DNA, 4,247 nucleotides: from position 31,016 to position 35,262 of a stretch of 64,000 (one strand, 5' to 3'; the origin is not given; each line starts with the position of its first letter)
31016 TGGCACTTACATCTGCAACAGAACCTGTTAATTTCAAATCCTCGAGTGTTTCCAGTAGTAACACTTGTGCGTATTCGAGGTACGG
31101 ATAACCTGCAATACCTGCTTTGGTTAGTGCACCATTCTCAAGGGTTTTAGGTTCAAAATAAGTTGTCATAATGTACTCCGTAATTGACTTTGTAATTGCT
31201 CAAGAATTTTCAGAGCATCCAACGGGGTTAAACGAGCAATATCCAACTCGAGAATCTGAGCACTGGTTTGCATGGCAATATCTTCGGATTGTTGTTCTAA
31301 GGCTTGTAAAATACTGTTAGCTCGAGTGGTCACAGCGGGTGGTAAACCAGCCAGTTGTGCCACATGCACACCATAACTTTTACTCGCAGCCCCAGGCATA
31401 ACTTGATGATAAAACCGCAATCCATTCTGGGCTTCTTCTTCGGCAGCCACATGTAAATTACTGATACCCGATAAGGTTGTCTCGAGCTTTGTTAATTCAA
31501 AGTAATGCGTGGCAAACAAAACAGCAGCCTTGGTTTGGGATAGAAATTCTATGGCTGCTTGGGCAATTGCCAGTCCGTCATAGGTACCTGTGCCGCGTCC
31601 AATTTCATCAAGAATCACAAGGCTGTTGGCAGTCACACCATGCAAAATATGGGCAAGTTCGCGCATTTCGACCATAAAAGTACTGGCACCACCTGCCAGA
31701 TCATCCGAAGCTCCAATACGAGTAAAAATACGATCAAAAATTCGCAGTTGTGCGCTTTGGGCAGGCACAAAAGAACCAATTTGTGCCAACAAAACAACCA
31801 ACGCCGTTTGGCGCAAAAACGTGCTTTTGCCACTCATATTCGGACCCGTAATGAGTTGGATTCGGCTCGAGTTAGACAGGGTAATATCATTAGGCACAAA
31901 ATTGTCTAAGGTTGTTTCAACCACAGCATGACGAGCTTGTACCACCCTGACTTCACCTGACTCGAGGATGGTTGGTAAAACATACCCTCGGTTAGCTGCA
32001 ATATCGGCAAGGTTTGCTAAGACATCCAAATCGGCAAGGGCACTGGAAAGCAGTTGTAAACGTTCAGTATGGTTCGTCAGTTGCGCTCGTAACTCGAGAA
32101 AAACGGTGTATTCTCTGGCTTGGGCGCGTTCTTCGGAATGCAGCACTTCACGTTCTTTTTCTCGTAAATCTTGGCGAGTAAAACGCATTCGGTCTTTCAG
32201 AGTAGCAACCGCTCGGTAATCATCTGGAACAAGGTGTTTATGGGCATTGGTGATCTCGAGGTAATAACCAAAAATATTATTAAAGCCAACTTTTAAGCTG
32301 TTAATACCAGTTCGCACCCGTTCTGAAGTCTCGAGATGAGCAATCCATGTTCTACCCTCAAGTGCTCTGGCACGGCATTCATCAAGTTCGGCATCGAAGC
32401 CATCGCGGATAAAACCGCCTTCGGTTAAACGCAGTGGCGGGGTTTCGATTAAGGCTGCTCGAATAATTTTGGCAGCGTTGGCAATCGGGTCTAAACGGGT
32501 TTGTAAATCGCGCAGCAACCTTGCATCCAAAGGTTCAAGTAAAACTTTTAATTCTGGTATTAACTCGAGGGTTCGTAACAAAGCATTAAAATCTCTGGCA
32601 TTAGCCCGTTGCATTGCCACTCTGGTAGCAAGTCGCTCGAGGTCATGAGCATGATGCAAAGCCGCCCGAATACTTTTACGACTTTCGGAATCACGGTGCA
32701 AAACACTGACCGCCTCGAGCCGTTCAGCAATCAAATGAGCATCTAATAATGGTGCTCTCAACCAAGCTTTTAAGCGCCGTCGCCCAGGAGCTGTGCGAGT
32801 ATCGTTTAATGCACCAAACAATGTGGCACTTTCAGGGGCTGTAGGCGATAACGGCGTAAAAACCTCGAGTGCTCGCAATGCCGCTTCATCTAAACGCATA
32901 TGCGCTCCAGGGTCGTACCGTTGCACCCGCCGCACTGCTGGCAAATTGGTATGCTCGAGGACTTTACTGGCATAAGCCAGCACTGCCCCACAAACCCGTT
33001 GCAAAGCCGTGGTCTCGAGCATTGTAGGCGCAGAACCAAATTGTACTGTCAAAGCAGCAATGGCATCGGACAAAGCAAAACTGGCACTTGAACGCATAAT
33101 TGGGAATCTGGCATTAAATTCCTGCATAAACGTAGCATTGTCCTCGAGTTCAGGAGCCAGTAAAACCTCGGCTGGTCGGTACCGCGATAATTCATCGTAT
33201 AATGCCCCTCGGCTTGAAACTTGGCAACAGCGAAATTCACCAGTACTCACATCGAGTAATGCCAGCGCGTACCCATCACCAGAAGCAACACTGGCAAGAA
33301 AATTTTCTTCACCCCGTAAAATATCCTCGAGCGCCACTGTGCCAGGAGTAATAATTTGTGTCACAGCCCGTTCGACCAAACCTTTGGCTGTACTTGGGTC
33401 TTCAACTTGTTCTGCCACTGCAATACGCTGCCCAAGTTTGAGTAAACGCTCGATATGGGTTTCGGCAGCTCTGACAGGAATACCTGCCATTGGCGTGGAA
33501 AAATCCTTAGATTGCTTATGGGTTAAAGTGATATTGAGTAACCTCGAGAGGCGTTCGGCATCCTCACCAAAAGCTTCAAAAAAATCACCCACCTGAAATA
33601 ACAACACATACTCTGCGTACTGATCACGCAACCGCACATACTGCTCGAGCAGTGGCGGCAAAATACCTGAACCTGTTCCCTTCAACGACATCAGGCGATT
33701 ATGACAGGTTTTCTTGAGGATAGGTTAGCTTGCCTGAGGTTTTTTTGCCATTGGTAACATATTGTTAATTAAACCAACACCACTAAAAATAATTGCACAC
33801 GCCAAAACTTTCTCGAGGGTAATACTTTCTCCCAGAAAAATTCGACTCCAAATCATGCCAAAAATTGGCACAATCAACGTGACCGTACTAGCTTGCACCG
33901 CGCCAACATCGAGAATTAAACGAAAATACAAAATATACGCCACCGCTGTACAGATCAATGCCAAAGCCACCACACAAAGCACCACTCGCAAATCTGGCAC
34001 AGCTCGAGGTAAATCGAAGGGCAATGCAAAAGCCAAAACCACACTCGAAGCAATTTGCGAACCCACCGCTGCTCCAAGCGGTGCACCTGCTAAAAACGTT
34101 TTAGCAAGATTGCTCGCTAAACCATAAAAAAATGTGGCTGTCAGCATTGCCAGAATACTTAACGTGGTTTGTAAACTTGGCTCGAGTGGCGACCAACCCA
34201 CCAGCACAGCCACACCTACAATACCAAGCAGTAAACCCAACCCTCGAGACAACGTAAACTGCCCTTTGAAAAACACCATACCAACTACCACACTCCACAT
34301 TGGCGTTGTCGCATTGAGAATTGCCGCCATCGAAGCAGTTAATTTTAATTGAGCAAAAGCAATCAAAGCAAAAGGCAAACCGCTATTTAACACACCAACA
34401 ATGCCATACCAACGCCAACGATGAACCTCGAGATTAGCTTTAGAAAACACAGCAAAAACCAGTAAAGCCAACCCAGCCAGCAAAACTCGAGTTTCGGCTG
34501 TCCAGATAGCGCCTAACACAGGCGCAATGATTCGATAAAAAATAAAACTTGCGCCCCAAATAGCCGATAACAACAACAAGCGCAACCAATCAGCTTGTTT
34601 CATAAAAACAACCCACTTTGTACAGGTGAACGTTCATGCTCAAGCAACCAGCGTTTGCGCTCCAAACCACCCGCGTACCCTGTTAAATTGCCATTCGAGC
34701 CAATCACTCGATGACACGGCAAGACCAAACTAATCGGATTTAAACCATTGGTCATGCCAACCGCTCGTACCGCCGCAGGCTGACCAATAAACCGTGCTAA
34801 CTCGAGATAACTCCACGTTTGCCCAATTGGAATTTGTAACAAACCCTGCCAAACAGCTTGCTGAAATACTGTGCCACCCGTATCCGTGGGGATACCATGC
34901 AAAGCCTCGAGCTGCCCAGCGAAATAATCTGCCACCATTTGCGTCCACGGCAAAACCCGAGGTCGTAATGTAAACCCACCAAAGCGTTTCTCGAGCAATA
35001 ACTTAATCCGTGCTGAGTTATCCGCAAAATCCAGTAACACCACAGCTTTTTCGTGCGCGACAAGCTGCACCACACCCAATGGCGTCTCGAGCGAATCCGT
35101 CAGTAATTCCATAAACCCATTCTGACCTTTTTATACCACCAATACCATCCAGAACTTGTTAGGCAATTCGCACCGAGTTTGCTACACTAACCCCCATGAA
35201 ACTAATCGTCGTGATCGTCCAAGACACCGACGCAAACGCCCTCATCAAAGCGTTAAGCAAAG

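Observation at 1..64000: CTCGAG is hyper-abundant (about one copy per 150 bp) in all reading frames and in spacers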

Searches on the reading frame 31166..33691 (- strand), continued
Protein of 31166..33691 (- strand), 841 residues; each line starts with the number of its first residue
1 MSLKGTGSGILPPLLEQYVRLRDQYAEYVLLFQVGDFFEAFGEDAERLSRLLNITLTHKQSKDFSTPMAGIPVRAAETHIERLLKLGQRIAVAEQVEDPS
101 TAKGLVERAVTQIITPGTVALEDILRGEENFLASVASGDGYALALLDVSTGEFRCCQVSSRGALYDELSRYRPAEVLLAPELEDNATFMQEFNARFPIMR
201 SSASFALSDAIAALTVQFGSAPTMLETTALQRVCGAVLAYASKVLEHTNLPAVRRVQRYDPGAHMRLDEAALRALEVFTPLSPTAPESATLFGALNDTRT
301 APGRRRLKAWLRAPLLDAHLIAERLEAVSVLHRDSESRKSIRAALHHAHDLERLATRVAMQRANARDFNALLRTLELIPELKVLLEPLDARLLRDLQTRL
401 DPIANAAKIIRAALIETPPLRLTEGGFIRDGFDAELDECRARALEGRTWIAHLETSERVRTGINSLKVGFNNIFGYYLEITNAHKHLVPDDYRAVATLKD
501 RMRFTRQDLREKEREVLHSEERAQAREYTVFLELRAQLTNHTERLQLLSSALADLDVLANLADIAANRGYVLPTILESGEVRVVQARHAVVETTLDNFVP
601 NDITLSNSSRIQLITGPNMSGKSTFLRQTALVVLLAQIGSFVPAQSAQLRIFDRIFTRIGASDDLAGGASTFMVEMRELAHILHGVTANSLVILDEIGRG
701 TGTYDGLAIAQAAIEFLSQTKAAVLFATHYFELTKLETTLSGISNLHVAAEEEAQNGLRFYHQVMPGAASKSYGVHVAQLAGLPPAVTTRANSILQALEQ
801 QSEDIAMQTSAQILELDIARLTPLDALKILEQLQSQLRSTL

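Call 79: search_protein_families(library=pfam, proteins=[L285:14121-14678:-, L282:16183-17736:+, L002:12498-13175:+, L002:9210-10055:-], max_evalue=0.0001)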
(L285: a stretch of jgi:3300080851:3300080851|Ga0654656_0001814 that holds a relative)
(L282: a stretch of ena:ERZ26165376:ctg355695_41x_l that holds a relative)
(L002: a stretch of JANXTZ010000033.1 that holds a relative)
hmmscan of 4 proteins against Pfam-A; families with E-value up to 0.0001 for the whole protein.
L285:14121-14678:- (185 aa): 1 family
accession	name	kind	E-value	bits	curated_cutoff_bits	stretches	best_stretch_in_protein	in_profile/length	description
PF05685.18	Uma2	-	5.7e-32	111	27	1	22-180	10-171/172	Putative restriction endonuclease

L282:16183-17736:+ (517 aa): 2 families
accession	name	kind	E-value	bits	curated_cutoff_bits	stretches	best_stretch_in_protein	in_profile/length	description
PF11283.13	DUF3084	-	1.2e-19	70.5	25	1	9-76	3-70/77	Protein of unknown function (DUF3084)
PF11932.13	DUF3450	-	3.7e-05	23.6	32.6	0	67-140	21-94/241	Protein of unknown function (DUF3450)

L002:12498-13175:+ (226 aa): 14 families
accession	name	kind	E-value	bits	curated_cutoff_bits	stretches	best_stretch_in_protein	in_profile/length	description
PF13649.12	Methyltransf_25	-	4.8e-23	82.1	27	1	49-144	1-97/97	Methyltransferase domain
PF08241.18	Methyltransf_11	-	4.2e-22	79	21.2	1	50-147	1-94/95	Methyltransferase domain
PF13847.12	Methyltransf_31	-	5e-21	75.3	27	1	45-150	3-111/145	Methyltransferase domain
PF08242.18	Methyltransf_12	-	1.2e-14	55.2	30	1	50-146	1-98/98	Methyltransferase domain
PF13489.12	Methyltransf_23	-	5.3e-11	43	27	1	40-159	17-127/164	Methyltransferase domain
PF03848.20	TehB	-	2.2e-09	37.5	20.4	1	48-140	33-124/193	Tellurite resistance protein TehB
PF05175.20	MTS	-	3.2e-09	37.1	23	1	31-152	18-142/170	Methyltransferase small domain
PF01209.24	Ubie_methyltran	-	5.6e-08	32.9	20.1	1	21-148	25-152/233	ubiE/COQ5 methyltransferase family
PF02353.26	CMAS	-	1.2e-06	28.5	27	1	43-157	60-173/273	Mycolic acid cyclopropane synthetase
PF06325.19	PrmA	-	1.1e-05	25.5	22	1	42-119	158-234/296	Ribosomal protein L11 methyltransferase (PrmA)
PF05724.17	TPMT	-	2.3e-05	24.6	26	1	53-85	45-77/218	Thiopurine S-methyltransferase (TPMT)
PF01739.24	CheR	-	6.6e-05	22.9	27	0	92-148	118-173/195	CheR methyltransferase, SAM binding domain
PF03291.22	mRNA_G-N7_MeTrfase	-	7.3e-05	22.4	26.6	0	48-111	64-127/315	mRNA (guanine-N(7))-methyltransferase domain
PF13679.12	Methyltransf_32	-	9.7e-05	22.8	27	0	44-100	24-88/143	Methyltransferase domain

L002:9210-10055:- (282 aa): 0 families

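Call 85: find_encoding_contigs(protein=P0166, flank=10000, max_places=1)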
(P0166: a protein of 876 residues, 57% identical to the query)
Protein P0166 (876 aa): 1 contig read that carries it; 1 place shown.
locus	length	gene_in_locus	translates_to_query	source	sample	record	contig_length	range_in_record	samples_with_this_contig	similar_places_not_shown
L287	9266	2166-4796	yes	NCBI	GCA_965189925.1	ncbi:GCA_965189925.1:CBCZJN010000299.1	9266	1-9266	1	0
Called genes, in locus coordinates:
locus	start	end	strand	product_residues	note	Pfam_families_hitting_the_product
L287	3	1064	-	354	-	?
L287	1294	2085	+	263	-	-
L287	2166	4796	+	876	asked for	PF01624:MutS_I, PF05188:MutS_II, PF05192:MutS_III, PF05190:MutS_IV, PF00488:MutS_V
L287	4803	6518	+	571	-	PF02518:HATPase_c, PF13589:HATPase_c_3, PF01119:DNA_mis_repair, PF08676:MutL_C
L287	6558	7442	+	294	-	-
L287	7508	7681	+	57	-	-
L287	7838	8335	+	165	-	PF04248:NTP_transf_9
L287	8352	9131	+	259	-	-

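Call 86: find_encoding_contigs(protein=P0156, flank=10000, max_places=1)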
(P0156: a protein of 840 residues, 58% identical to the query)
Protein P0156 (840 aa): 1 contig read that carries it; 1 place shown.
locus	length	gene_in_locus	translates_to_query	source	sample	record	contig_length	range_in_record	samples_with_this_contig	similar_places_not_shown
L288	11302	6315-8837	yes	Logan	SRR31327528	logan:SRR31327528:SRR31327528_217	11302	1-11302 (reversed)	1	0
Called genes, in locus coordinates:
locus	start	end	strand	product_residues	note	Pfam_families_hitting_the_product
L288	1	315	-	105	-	?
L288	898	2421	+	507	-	-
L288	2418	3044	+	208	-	PF04199:Cyclase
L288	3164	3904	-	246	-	PF01987:AIM24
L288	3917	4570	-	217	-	PF01987:AIM24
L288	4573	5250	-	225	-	PF01987:AIM24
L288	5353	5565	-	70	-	-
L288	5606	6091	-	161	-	-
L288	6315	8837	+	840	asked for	PF01624:MutS_I, PF05188:MutS_II, PF05192:MutS_III, PF05190:MutS_IV, PF00488:MutS_V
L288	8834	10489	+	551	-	PF02518:HATPase_c (weak), PF13589:HATPase_c_3, PF01119:DNA_mis_repair, PF08676:MutL_C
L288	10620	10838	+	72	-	PF01197:Ribosomal_L31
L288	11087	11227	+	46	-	-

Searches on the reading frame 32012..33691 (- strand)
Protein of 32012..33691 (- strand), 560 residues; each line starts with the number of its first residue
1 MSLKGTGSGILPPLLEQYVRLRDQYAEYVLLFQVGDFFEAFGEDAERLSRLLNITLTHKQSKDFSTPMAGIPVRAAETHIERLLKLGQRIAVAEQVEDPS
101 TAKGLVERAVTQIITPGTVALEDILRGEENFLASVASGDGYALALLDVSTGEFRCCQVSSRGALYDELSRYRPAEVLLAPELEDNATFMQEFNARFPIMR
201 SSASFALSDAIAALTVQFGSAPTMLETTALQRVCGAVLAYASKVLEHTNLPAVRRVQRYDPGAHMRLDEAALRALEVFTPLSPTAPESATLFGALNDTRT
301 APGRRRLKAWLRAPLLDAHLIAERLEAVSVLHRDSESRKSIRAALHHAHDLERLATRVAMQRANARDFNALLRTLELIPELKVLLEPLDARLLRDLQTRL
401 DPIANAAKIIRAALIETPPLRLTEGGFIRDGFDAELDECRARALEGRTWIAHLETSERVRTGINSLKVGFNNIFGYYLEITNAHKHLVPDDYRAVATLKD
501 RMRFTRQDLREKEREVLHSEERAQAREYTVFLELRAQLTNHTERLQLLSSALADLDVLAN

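Call 40: find_related_loci(query=window:32012-33691:-, collection=metagenome_contigs, flank=10000)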
Query window:32012-33691:- (560 aa) in metagenome_contigs; peptide patterns used: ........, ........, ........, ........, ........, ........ (x = any residue, [..] = any of these).
600 stretches matched a pattern (row limit reached: there are more); 490 encode a relative of the query (tblastn E <= 1e-3); the best 80 are kept; 80 distinct loci.
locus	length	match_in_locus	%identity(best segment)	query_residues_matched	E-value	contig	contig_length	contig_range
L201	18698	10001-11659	57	2-559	0e+0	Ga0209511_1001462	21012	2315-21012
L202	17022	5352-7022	54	1-559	0e+0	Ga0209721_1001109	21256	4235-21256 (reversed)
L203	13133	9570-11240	38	11-560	3e-113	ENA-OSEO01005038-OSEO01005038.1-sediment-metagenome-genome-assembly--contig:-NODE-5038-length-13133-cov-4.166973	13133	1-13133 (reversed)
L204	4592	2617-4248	38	11-546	1e-110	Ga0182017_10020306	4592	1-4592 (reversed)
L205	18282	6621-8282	37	11-556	4e-110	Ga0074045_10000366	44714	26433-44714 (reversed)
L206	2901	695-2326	38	11-546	5e-114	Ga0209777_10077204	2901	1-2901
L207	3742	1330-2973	38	11-558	3e-112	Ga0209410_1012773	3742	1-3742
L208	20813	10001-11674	36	11-560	1e-109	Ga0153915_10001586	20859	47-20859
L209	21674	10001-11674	38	11-560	9e-110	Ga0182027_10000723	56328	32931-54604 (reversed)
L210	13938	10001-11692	36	1-558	2e-107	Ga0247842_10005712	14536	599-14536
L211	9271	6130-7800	38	11-559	3e-107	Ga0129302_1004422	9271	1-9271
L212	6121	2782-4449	36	11-558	1e-106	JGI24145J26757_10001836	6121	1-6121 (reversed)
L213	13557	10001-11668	36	11-558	2e-106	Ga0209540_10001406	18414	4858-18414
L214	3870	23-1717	36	1-559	1e-107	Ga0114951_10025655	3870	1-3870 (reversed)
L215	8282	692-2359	37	13-560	1e-105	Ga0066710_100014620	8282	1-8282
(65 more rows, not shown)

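Call 79: search_protein_families(library=pfam, proteins=[L201:12570-13211:+, L201:9283-9765:-], max_evalue=0.0001)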
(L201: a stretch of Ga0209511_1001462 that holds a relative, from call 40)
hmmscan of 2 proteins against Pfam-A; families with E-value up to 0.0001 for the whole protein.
L201:12570-13211:+ (214 aa): 0 families

L201:9283-9765:- (161 aa): 2 families
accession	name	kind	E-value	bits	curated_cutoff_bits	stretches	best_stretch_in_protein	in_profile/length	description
PF00216.26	Bac_DNA_binding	-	2.9e-23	82.4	22.4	1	74-159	2-87/90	Bacterial DNA-binding protein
PF18291.6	HU-HIG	-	6e-08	33.2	26.2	1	60-160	19-117/125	HU domain fused to wHTH, Ig, or Glycine-rich motif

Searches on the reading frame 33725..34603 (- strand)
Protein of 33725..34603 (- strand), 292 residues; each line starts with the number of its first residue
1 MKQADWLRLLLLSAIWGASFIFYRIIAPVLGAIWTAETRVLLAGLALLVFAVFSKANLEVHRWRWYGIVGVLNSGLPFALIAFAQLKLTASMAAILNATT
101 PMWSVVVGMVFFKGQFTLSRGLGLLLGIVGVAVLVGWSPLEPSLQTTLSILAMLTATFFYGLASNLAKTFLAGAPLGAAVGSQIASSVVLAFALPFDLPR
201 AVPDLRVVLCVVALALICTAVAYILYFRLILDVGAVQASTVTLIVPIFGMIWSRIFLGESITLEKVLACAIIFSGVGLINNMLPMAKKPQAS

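Call 15: search_protein_families(library=pfam, proteins=[window:33725-34603:-], max_evalue=0.00001)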
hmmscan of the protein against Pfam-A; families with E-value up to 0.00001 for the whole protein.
window:33725-34603:- (292 aa): 1 family
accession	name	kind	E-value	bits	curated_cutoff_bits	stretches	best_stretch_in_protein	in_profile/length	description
PF00892.27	EamA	-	2.2e-33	115.8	28.2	2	9-135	7-134/135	EamA-like transporter family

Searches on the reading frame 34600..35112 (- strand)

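Call 16: search_protein_families(library=pfam, proteins=[window:34600-35112:-], max_evalue=0.00001)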
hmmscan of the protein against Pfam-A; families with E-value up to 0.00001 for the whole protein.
window:34600-35112:- (170 aa): 1 family
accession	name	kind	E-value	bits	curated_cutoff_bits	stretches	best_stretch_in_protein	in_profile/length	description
PF01035.26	DNA_binding_1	-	4.6e-33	113.3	27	1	83-161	2-80/81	6-O-methylguanine DNA methyltransferase, DNA binding domain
